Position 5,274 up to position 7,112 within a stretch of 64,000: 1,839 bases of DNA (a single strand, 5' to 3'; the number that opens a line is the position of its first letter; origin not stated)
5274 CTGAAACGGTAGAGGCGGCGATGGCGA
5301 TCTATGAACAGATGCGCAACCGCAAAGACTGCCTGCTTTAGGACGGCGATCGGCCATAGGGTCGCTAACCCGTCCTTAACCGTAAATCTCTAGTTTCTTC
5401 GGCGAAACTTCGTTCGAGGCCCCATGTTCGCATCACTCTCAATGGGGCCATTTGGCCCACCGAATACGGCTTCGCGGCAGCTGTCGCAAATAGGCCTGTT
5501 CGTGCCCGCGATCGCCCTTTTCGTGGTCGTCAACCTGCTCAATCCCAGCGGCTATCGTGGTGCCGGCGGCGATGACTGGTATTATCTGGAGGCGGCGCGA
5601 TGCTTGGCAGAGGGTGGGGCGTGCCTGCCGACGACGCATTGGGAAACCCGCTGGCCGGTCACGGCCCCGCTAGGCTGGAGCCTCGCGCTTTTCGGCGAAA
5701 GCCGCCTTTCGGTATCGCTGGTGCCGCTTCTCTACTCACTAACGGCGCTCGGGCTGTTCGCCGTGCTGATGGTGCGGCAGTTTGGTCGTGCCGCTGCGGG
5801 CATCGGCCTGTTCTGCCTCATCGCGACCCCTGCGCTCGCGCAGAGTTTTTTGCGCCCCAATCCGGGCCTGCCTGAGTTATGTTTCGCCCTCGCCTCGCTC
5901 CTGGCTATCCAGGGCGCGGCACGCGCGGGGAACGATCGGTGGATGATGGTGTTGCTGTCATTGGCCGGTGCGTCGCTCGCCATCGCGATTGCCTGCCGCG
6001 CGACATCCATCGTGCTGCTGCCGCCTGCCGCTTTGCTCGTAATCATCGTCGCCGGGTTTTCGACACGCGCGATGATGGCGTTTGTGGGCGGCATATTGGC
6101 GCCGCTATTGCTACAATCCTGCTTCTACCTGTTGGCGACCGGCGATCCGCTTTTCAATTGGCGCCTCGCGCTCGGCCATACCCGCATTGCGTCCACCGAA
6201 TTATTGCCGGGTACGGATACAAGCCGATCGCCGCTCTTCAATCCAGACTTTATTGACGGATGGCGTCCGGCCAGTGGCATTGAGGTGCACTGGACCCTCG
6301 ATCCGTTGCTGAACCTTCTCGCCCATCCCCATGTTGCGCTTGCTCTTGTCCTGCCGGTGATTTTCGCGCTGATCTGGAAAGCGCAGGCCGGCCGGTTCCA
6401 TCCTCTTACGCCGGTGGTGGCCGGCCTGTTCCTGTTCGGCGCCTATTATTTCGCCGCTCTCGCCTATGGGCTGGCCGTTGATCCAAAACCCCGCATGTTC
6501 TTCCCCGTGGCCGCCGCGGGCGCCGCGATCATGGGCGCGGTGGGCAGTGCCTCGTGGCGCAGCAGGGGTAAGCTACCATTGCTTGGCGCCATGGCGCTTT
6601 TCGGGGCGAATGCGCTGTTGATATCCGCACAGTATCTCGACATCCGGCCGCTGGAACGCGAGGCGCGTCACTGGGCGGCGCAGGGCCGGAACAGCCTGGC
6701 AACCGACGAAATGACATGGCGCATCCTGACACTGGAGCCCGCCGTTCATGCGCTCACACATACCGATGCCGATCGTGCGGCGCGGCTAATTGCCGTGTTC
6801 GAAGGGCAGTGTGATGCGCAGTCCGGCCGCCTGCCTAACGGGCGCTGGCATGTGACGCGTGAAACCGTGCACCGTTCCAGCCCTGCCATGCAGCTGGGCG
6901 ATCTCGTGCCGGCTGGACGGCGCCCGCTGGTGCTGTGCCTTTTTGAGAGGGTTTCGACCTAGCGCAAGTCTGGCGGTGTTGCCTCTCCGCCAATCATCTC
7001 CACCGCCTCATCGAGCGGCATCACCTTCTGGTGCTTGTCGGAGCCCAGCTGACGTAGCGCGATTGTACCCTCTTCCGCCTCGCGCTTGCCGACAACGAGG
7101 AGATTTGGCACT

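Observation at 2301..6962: Lower-GC sulfation/glycosylation cluster between infC and thrS, encoded on the opposite strand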

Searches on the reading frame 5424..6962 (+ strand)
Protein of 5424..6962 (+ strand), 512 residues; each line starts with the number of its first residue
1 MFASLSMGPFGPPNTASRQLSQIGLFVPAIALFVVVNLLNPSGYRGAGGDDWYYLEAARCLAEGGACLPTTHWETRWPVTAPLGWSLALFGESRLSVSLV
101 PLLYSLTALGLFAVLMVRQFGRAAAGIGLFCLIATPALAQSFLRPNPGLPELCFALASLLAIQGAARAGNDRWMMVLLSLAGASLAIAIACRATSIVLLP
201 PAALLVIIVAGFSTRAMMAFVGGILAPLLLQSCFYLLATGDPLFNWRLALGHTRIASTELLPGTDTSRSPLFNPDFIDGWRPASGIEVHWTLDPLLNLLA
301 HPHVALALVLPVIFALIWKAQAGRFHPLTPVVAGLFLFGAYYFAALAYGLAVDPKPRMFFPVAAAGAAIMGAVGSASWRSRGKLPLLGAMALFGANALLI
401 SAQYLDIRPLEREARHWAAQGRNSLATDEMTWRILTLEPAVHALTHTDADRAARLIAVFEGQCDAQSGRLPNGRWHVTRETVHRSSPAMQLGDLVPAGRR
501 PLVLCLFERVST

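Call 3: search_protein_families(library=pfam, proteins=[window:5424-6962:+], max_evalue=0.01)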
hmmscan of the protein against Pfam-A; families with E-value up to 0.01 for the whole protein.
window:5424-6962:+ (512 aa): 1 family
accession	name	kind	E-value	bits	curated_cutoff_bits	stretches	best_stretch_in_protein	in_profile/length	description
PF13231.12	PMT_2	-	2.3e-08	34.9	26.1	1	86-228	13-152/160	Dolichyl-phosphate-mannose-protein mannosyltransferase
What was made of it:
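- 5424..6962 (+): GT-C (GT39/PMT_2) glycosyltransferase, 82 nt downstream of the sulfotransferase gene. It is a resident of the infC-thrS interval and not part of the conserved cassette. NCBI starts it at 5502 (486 aa). PF13231 E=2.3e-8 (call 3).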

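Call 4: search_protein_families(library=ncbifam, proteins=[window:5424-6962:+], max_evalue=0.01)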
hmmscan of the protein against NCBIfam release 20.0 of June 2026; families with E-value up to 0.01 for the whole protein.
window:5424-6962:+ (512 aa): 0 families

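Call 31: find_homologous_proteins(query=window:5424-6962:+, max_evalue=0.00001)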
Query window:5424-6962:+ (512 aa): 75 proteins with E <= 0.00001 among 8000 candidates.
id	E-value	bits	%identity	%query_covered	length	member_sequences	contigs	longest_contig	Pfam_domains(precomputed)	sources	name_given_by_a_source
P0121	0.0e+0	1077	100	95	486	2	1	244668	PF13231.13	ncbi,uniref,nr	ncbi:glycosyltransferase family 39 protein [Parasphingopyxis sp.]|uniref:glycosyltransferase family 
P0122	2.1e-98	348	42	94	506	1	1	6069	PF13231.13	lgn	-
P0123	2.0e-93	332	41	90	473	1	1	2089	PF13231.13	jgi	-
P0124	3.2e-92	328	43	86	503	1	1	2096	PF13231.13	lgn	-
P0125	3.6e-92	328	44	94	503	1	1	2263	PF13231.13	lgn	-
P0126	1.3e-91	326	44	86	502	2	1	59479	PF13231.13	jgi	jgi:hypothetical protein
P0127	3.8e-91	324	43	92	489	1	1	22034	PF13231.13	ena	-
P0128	6.3e-89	317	43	92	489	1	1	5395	PF13231.13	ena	-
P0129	1.1e-88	316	42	86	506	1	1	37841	PF13231.13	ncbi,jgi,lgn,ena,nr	ncbi:MAG TPA: glycosyltransferase family 39 protein [Allosphingosinicella sp.]|nr:glycosyltransferas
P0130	6.8e-88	314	44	88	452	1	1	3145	PF13231.13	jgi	jgi:4-amino-4-deoxy-L-arabinose transferase-like glycosyltransferase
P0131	9.6e-88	313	41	92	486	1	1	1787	PF13231.13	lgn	-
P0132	4.7e-87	311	42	93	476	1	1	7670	PF13231.13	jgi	jgi:hypothetical protein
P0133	7.9e-87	310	43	92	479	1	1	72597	PF13231.13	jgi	jgi:hypothetical protein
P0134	8.5e-86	307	41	83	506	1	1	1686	PF13231.13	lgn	-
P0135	1.0e-85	307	38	97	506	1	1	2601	PF13231.13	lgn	-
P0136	3.9e-85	305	41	94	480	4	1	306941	PF13231.13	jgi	jgi:4-amino-4-deoxy-L-arabinose transferase-like glycosyltransferase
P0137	5.5e-85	304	41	92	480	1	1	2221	PF13231.13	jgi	jgi:4-amino-4-deoxy-L-arabinose transferase-like glycosyltransferase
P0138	2.8e-84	302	41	92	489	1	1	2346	PF13231.13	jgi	jgi:4-amino-4-deoxy-L-arabinose transferase-like glycosyltransferase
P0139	5.1e-84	301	41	96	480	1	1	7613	PF13231.13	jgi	jgi:4-amino-4-deoxy-L-arabinose transferase-like glycosyltransferase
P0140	5.8e-83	297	41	92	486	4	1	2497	PF13231.13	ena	-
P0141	6.8e-83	297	40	92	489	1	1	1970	PF13231.13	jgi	-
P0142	1.4e-82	296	41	92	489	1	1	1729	PF13231.13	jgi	jgi:hypothetical protein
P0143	2.2e-82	296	41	92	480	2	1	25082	PF13231.13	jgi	jgi:4-amino-4-deoxy-L-arabinose transferase-like glycosyltransferase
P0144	7.5e-82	294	41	93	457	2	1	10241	PF13231.13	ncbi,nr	ncbi:MAG: glycosyltransferase family 39 protein [Sphingomonadaceae bacterium]|nr:glycosyltransferase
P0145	8.5e-82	294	42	92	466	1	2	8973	PF13231.13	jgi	jgi:4-amino-4-deoxy-L-arabinose transferase-like glycosyltransferase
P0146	8.8e-81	290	38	97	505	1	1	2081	PF13231.13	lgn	-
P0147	9.0e-81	290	41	92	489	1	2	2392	PF13231.13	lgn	-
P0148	1.2e-80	290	44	80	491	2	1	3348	PF13231.13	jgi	jgi:4-amino-4-deoxy-L-arabinose transferase-like glycosyltransferase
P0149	4.0e-80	288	44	79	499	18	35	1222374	PF13231.13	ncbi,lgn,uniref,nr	ncbi:hypothetical protein CAP40_00105 [Sphingomonas sp. IBVSS2]|uniref:glycosyltransferase family 39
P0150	8.3e-80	287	42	84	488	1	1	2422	PF13231.13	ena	-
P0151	2.0e-79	286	41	92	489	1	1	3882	PF13231.13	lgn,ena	-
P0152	2.0e-79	286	41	84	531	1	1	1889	PF13231.13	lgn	-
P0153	5.7e-79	284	40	88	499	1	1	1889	PF13231.13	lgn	-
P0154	1.9e-78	283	42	79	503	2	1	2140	PF13231.13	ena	-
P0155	3.1e-78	282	38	91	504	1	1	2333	PF13231.13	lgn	-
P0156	3.6e-78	282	38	94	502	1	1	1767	PF13231.13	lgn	-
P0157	1.2e-76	277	39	92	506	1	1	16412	PF13231.13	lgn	-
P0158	1.7e-76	276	38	92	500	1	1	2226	PF13231.13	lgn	-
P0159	3.7e-76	275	39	92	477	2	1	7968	PF13231.13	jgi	jgi:4-amino-4-deoxy-L-arabinose transferase-like glycosyltransferase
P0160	1.9e-75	273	38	92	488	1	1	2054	PF13231.13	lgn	-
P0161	9.6e-75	270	42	83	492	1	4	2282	PF13231.13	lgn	-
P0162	1.0e-74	270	45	75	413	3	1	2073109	PF13231.13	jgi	jgi:4-amino-4-deoxy-L-arabinose transferase-like glycosyltransferase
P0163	1.6e-74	270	38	92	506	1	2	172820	PF13231.13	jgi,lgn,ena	-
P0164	4.4e-74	268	37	91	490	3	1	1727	PF13231.13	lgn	-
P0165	2.6e-73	266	39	92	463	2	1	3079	PF13231.13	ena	-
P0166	3.4e-73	265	41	78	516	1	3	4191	PF13231.13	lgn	-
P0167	1.5e-71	260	40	84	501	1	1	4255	PF13231.13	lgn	-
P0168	6.1e-71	258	37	84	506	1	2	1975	PF13231.13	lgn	-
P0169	3.5e-70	255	38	92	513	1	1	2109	PF13231.13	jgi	jgi:hypothetical protein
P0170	1.5e-69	253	41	82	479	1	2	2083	PF13231.13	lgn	-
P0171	1.4e-68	250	38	82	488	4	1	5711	PF13231.13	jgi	jgi:4-amino-4-deoxy-L-arabinose transferase-like glycosyltransferase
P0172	4.1e-68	248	39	83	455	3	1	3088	PF13231.13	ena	-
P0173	3.3e-67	245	40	81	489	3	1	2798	PF13231.13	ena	-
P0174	1.0e-66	244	38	97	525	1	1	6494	PF13231.13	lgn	-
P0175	2.7e-66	242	37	84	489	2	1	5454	PF13231.13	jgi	jgi:4-amino-4-deoxy-L-arabinose transferase-like glycosyltransferase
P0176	7.6e-66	241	38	92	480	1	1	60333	PF13231.13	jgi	jgi:hypothetical protein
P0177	7.9e-66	241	36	94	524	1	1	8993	PF13231.13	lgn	-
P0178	1.5e-65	240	37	86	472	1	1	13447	PF13231.13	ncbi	-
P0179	1.3e-63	234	39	78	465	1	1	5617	PF13231.13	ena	-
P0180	4.8e-63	232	36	85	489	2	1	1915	PF13231.13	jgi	jgi:4-amino-4-deoxy-L-arabinose transferase-like glycosyltransferase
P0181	1.0e-62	231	38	85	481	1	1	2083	PF13231.13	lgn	-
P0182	8.7e-61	224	38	85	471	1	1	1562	PF13231.13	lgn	-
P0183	4.7e-60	222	39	83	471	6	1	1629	PF13231.13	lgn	-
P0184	9.2e-59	218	36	94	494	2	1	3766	PF13231.13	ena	-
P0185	2.2e-57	213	36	84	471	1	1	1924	PF13231.13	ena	-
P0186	1.3e-56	211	35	85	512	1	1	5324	PF13231.13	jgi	jgi:4-amino-4-deoxy-L-arabinose transferase-like glycosyltransferase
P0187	2.3e-56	210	37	83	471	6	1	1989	PF13231.13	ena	-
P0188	4.5e-56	209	36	86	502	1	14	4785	PF13231.13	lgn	-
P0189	1.8e-55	207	37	87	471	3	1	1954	PF13231.13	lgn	-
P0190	2.6e-53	200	36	87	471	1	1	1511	PF13231.13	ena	-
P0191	3.1e-53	199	40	52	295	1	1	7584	PF13231.13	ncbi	ncbi:MAG TPA: glycosyltransferase family 39 protein, partial [Sphingomonas sp.]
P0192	4.0e-52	196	34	91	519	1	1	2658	PF13231.13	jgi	jgi:4-amino-4-deoxy-L-arabinose transferase-like glycosyltransferase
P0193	2.1e-50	190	33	97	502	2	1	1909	PF13231.13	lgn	-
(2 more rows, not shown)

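Call 32: find_encoding_contigs(protein=P0149, flank=6000, max_places=2)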
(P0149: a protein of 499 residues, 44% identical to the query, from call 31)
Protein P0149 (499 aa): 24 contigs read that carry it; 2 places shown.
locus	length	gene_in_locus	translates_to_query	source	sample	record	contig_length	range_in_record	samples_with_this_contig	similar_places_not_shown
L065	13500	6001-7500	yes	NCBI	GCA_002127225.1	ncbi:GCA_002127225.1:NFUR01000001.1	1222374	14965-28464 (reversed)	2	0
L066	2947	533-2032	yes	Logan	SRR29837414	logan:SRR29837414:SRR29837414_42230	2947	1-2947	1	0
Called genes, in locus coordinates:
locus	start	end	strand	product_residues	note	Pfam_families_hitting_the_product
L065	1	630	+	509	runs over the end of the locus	PF00221:Lyase_aromatic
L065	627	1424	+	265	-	PF05013:FGase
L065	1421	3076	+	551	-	PF17391:Urocanase_N, PF01175:Urocanase, PF17392:Urocanase_C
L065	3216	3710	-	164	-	PF00710:Asparaginase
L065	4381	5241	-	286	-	PF03935:SKN1_KRE6_Sbg1 (faint), PF00722:Glyco_hydro_16, PF26113:GH16_XgeA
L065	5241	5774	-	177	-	PF05198:IF3_N, PF00707:IF3_C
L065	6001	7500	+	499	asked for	PF13231:PMT_2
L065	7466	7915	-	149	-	PF00583:Acetyltransf_1 (weak), PF13673:Acetyltransf_10, PF13508:Acetyltransf_7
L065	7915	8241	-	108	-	PF02694:UPF0060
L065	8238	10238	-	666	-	PF02824:TGS, PF07973:tRNA_SAD, PF00587:tRNA-synt_2b, PF03129:HGTP_anticodon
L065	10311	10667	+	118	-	PF00903:Glyoxalase, PF12681:Glyoxalase_2 (faint)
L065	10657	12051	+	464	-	PF13489:Methyltransf_23, PF08241:Methyltransf_11, PF08242:Methyltransf_12, PF13649:Methyltransf_25, PF13847:Methyltransf_31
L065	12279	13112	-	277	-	PF02016:Peptidase_S66, PF17676:Peptidase_S66C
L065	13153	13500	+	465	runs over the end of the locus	PF01225:Mur_ligase, PF08245:Mur_ligase_M, PF02875:Mur_ligase_C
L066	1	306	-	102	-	?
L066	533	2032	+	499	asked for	PF13231:PMT_2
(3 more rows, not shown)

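Call 33: find_encoding_contigs(protein=P0129, flank=6000, max_places=1)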
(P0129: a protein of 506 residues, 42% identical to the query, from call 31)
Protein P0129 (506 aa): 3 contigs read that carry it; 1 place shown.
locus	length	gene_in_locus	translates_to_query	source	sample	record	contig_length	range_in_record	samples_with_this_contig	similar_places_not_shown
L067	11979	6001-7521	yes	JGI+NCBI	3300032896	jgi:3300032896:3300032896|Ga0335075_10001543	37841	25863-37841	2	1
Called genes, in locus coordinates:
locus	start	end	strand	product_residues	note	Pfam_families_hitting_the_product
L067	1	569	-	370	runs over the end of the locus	PF00712:DNA_pol3_beta, PF02767:DNA_pol3_beta_2, PF02768:DNA_pol3_beta_3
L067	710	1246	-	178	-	PF13505:OMP_b-brl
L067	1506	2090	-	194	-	PF13505:OMP_b-brl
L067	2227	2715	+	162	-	-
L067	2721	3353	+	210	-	PF00300:His_Phos_1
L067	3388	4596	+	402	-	PF21016:RlmN_N, PF04055:Radical_SAM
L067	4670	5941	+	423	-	PF02353:CMAS, PF13489:Methyltransf_23, PF13679:Methyltransf_32 (weak), PF08241:Methyltransf_11, PF08242:Methyltransf_12, PF13649:Methyltransf_25, PF13847:Methyltransf_31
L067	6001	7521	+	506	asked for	PF13231:PMT_2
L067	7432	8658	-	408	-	PF09594:GT87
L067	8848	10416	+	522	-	-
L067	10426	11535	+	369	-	PF00535:Glycos_transf_2, PF13641:Glyco_tranf_2_3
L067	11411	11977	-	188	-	PF08241:Methyltransf_11, PF08242:Methyltransf_12 (weak), PF13489:Methyltransf_23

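Call 42: find_encoding_contigs(protein=P0126, flank=6000, max_places=1)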
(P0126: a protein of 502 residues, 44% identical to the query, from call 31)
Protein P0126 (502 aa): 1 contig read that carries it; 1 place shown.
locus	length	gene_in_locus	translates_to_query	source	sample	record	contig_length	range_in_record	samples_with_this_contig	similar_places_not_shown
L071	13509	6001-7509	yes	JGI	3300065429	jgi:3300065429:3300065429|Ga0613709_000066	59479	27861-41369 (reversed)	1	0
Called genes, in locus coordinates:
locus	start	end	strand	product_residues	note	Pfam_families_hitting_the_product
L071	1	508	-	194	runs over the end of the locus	PF13505:OMP_b-brl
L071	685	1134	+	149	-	-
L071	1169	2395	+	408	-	PF21016:RlmN_N, PF04055:Radical_SAM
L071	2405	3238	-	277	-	-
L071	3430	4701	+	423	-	PF02353:CMAS, PF05175:MTS, PF13489:Methyltransf_23, PF13847:Methyltransf_31, PF08241:Methyltransf_11, PF08242:Methyltransf_12, PF13649:Methyltransf_25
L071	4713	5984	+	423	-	PF02353:CMAS, PF13489:Methyltransf_23, PF08241:Methyltransf_11, PF08242:Methyltransf_12, PF13649:Methyltransf_25, PF13847:Methyltransf_31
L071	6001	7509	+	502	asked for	PF13231:PMT_2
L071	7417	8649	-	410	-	PF09594:GT87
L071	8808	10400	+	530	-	-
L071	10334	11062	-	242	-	PF13489:Methyltransf_23, PF08241:Methyltransf_11, PF08242:Methyltransf_12, PF13649:Methyltransf_25 (weak)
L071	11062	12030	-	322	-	PF00535:Glycos_transf_2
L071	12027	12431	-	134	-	PF04138:GtrA_DPMS_TM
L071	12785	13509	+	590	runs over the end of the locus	-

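Call 43: find_encoding_contigs(protein=P0136, flank=6000, max_places=1)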
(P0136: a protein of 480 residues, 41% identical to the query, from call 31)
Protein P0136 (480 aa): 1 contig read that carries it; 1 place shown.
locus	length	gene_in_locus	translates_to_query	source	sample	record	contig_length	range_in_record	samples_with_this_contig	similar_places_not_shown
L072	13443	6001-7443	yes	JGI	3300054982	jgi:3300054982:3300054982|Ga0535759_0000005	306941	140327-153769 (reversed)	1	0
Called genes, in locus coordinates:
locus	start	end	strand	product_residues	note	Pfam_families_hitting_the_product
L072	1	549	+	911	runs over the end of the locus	PF08335:GlnD_UR_UTase, PF27444:GlnD_3rd, PF01966:HD, PF24931:ACT_ACR9_3rd (faint), PF26956:ACT_ACR_D1 (weak), PF01842:ACT (weak)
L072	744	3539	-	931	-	PF07715:Plug, PF00593:TonB_dep_Rec_b-barrel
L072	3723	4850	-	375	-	PF02350:Epimerase_2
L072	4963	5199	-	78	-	-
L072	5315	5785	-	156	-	PF05198:IF3_N, PF00707:IF3_C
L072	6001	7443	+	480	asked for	PF13231:PMT_2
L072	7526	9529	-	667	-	PF02824:TGS, PF07973:tRNA_SAD, PF00587:tRNA-synt_2b, PF03129:HGTP_anticodon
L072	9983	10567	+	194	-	-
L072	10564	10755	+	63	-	PF12844:HTH_19 (weak), PF13443:HTH_26 (weak), PF13560:HTH_31, PF01381:HTH_3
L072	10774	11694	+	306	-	PF00561:Abhydrolase_1, PF12146:Hydrolase_4, PF12697:Abhydrolase_6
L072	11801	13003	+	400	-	PF04471:Mrr_cat (weak)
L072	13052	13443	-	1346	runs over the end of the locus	-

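Call 77: predict_structure(alignment_id=A2)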
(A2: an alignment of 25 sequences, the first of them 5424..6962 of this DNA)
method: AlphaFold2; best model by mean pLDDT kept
length: 512 residues; sequences in the alignment: 25
mean_pLDDT: 87.8   pTM: 0.89
mean pLDDT of the five models: 87.8, 87.0, 86.7, 85.6, 84.4
residues with pLDDT >= 90: 316; 70-90: 151; 50-70: 27; < 50: 18
segments of 3 or more residues with pLDDT < 50: 1-14, 494-496
pLDDT, mean of each block of 10 residues (from residue 1): 41 56 85 91 74 93 88 92 96 93 97 96 96 95 95 98 93 96 97 95 95 94 96 94 88 76 80 84 84 92 94 92 85 96 95 92 98 93 92 93 84 93 87 91 78 89 84 85 66 54 90 68
secondary structure, 60 per line:
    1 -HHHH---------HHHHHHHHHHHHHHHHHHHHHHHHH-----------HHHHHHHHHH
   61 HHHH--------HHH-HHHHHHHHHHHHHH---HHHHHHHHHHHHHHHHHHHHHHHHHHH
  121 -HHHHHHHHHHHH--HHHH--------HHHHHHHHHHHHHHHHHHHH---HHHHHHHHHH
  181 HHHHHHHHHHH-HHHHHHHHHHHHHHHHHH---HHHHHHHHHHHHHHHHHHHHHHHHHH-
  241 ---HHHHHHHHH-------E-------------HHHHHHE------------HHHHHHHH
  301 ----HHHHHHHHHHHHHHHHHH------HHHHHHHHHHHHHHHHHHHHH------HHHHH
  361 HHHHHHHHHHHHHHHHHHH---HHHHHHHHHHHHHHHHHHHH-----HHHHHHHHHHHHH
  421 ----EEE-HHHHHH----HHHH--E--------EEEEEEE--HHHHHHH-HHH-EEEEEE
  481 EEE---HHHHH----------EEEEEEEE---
elements in order: H2-5 H15-39 H51-64 H77-90 H94-120 H122-133 H136-139 H148-167 H171-191 H193-210 H214-239 H244-252 H274-279 H293-300 H305-322 H329-349 H356-379 H383-402 H408-420 E425-427 H429-434 H439-442 E454-460 H463-469 E475-483 H487-491 E502-509
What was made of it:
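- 5424..6962 (+): AF2 model pLDDT 87.8 (call 77).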

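Call 79: fold_search(model_id=the predicted structure, library=pdb)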
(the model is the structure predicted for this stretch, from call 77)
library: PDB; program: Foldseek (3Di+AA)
matches with E <= 10: 587; with E <= 0.001: 13
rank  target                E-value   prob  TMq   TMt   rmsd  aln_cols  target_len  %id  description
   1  9s6t_A                2.0e-06  1.00  0.57  0.60   7.1       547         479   14  Ternary cryo-EM structure of chicken ALG12 with Dol25-PP-GlcNAc2Man7, Dol25-P-Man, and Fab (released 2026-03-18)
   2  5ezm                  2.0e-06  1.00  0.34  0.33  18.3       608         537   14  Crystal Structure of ArnT from Cupriavidus metallidurans in the apo state (released 2016-02-17)
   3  9s6s_A                2.1e-06  1.00  0.59  0.56   7.5       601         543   13  Ternary cryo-EM structure of human ALG9 with Dol25-PP-GlcNAc2Man6, Dol25-P-Man and Fab (released 2026-03-18)
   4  9s6u_A                2.8e-06  1.00  0.55  0.52   8.4       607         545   14  Ternary cryo-EM structure of human ALG9 with Dol25-PP-GlcNAc2Man8, Dol25-P-Man and Fab (released 2026-03-18)
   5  5f15                  2.8e-06  1.00  0.50  0.48   8.5       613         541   15  Crystal Structure of ArnT from Cupriavidus metallidurans bound to Undecaprenyl phosphate (released 2016-02-17)
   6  7oci_F                3.7e-05  1.00  0.44  0.37  12.0       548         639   11  Cryo-EM structure of yeast Ost6p containing oligosaccharyltransferase complex (released 2022-02-16)
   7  6ftg_5                1.3e-04  1.00  0.40  0.34  14.4       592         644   13  Subtomogram average of OST-containing ribosome-translocon complexes from canine rough microsomal membranes (released 2018-03-21)
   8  3waj                  1.6e-04  1.00  0.45  0.32  14.7       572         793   12  Crystal structure of the Archaeoglobus fulgidus oligosaccharyltransferase (O29867_ARCFU) complex with Zn and sulfate (released 2013-10-30)
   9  7e9s_A                1.7e-04  1.00  0.49  0.32  11.6       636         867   10  Archaeal oligosaccharyltransferase AglB from Archaeoglobus fulgidus in complex with an inhibitory peptide and a dolich (released 2021-09-08)
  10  8agc_A                2.0e-04  1.00  0.41  0.33  12.2       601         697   12  Structure of yeast oligosaccharylransferase complex with lipid-linked oligosaccharide and non-acceptor peptide bound (released 2022-12-07)
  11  8age_A                2.5e-04  1.00  0.47  0.39   9.2       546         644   12  Structure of yeast oligosaccharylransferase complex with acceptor peptide bound (released 2022-12-07)
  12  6c26_A                2.9e-04  1.00  0.45  0.37  14.9       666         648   11  The Cryo-EM structure of a eukaryotic oligosaccharyl transferase complex (released 2018-01-31)
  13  8b6l_I                5.1e-04  1.00  0.48  0.37  12.7       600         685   10  Subtomogram average of the human Sec61-TRAP-OSTA-translocon (released 2022-12-07)
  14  6gxc_A                1.9e-03  1.00  0.48  0.37  10.2       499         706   12  Bacterial oligosaccharyltransferase PglB in complex with an inhibitory peptide and a reactive lipid-linked oligosaccha (released 2018-11-14)
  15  9i5k_A                2.2e-03  1.00  0.49  0.51   9.6       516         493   10  Structure of the Chaetomium thermophilum Pmt4 homodimer (C2 symmetry) (released 2025-12-24)
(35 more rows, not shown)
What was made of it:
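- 5424..6962 (+): Foldseek hits ALG12/ALG9, ArnT, OST and Pmt4 (call 79).
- On GT-C glycosyltransferase (GT39/PMT_2, ArnT-like): Foldseek hits ALG12/ALG9, ArnT, OST/PglB and Pmt4 (call 79).
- Closest known: Lipid-carrier-dependent periplasmic envelope modification. Same: The window's GT39 is structurally ArnT-like (call 79).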
